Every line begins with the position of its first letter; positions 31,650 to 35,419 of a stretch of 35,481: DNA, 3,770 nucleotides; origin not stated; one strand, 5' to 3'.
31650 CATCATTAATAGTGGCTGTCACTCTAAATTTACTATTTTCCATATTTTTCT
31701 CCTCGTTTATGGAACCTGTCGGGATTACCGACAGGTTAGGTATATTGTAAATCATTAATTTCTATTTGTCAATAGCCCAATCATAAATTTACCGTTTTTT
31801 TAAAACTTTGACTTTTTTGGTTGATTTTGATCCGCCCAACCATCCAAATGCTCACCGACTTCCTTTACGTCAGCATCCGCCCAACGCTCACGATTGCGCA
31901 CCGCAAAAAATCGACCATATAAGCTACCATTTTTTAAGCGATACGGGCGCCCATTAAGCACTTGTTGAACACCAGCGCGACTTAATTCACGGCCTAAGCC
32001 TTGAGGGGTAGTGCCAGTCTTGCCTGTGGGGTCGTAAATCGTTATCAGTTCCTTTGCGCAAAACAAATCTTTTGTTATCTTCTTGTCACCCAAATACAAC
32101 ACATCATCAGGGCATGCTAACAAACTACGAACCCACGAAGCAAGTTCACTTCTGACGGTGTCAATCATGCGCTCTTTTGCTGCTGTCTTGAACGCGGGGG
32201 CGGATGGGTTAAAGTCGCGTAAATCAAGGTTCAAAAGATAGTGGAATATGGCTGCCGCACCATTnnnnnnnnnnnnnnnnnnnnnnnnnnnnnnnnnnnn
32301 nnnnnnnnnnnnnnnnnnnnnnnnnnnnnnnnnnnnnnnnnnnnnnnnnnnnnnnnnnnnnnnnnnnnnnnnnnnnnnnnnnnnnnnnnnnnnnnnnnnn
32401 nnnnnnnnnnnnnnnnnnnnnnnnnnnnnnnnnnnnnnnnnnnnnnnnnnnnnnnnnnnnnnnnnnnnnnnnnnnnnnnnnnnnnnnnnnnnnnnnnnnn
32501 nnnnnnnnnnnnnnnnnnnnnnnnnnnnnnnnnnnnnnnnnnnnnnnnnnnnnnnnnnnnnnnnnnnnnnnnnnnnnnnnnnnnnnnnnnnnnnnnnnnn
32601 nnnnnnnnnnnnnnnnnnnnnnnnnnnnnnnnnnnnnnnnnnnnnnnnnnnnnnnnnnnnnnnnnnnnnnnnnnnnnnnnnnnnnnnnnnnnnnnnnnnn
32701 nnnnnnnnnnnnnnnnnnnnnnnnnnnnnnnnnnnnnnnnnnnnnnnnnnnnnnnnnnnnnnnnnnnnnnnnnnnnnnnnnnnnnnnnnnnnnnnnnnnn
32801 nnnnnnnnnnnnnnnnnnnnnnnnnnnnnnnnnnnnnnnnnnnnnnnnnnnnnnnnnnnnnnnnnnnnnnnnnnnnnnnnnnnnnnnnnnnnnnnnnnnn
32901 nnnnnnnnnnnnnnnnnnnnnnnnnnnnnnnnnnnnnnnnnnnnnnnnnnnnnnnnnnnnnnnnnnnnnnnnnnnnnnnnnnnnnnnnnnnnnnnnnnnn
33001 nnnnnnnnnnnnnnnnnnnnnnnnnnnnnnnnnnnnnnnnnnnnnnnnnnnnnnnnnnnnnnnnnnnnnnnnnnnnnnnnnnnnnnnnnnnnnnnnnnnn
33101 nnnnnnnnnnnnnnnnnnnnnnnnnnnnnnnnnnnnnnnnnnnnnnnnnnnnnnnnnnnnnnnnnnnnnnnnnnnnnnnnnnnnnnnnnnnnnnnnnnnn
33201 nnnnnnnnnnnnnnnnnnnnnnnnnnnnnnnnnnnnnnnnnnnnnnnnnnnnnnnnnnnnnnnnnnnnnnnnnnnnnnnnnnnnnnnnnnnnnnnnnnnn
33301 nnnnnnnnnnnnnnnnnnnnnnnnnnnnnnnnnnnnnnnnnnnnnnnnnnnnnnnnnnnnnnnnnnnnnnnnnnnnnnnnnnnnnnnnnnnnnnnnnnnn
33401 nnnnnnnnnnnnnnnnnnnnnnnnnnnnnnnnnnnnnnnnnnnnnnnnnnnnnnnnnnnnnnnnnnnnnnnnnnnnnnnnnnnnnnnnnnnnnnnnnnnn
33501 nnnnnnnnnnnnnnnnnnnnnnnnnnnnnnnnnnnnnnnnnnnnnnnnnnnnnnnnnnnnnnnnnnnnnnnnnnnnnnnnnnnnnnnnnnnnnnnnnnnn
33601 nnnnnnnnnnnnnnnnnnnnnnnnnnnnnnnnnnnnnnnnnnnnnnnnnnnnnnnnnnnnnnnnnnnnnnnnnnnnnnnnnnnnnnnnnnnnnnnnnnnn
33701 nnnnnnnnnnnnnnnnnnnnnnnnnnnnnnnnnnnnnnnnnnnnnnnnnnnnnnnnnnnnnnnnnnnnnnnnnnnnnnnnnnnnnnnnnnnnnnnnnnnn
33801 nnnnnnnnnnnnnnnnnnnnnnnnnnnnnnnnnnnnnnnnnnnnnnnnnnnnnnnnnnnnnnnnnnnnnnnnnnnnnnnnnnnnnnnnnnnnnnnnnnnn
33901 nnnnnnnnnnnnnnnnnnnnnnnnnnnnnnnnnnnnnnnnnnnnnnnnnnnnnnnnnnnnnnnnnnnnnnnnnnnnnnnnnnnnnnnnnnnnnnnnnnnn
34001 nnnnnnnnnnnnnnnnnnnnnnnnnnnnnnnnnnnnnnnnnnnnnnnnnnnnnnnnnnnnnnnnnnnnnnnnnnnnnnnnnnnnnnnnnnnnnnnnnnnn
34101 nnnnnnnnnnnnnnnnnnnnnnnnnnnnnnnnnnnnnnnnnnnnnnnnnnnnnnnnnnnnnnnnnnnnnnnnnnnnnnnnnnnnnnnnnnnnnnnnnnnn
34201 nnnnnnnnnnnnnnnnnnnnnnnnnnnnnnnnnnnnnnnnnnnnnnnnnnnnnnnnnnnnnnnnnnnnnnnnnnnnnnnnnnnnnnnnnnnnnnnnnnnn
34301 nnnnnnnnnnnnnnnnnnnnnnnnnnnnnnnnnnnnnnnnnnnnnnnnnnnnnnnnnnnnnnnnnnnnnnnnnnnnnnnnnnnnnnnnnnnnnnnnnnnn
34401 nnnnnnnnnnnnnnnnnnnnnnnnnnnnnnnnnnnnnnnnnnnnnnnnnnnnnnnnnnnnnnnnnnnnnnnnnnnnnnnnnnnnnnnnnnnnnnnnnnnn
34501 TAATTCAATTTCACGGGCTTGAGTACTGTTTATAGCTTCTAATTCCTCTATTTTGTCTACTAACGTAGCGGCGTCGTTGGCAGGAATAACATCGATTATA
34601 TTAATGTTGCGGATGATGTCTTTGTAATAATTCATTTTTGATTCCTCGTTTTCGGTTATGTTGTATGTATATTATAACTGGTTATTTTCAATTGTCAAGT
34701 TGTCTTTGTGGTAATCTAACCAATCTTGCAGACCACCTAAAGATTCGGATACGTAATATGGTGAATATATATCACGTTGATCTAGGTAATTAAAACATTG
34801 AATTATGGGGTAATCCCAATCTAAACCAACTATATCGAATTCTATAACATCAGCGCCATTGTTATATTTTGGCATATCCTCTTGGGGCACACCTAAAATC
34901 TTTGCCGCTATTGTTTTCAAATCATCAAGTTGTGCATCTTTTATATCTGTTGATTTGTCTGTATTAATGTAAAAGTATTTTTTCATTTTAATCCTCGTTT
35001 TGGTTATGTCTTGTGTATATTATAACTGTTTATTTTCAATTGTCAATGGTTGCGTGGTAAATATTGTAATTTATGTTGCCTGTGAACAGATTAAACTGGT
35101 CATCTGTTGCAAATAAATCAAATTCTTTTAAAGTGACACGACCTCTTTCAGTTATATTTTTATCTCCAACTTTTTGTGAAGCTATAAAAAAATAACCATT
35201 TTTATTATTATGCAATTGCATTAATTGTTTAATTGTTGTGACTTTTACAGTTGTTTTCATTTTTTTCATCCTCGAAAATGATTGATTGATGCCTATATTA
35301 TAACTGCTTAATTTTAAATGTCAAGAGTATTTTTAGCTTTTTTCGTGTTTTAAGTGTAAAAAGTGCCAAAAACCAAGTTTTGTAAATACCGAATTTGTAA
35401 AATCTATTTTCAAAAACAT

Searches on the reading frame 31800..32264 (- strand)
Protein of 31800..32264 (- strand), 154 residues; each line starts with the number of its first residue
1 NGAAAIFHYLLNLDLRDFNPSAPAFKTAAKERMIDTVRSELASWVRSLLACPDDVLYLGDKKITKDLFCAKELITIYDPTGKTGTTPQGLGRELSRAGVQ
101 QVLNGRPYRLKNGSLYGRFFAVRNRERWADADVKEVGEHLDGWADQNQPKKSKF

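Call 127: predict_structure(protein=window:31800-32264:-)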
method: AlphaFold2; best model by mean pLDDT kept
length: 154 residues; sequences in the alignment: 1
mean_pLDDT: 38.2   pTM: 0.26
mean pLDDT of the five models: 38.2, 37.6, 37.0, 34.7, 34.6
residues with pLDDT >= 90: 0; 70-90: 0; 50-70: 1; < 50: 153
segments of 3 or more residues with pLDDT < 50: 1-137, 139-154
pLDDT, mean of each block of 10 residues (from residue 1): 31 36 37 39 36 33 32 36 38 43 42 39 41 45 44 40
secondary structure, 60 per line:
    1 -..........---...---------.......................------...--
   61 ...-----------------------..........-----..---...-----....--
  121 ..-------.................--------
elements in order: H2-11 H27-49 E56-58 E61-63 H87-96 E107-109 E115-118 H130-146

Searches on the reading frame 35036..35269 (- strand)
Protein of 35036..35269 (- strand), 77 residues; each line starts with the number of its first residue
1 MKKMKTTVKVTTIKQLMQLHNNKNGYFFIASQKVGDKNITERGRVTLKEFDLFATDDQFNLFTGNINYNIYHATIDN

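Call 29: find_encoding_contigs(protein=window:35036-35269:-, flank=10000, max_places=10)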
Protein window:35036-35269:- (77 aa): no gene with exactly this product is on record in the collection.

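Call 56: search_protein_families(library=pfam, proteins=[window:35036-35269:-], max_evalue=0.01)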
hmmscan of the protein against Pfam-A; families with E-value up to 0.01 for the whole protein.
window:35036-35269:- (77 aa): 0 families
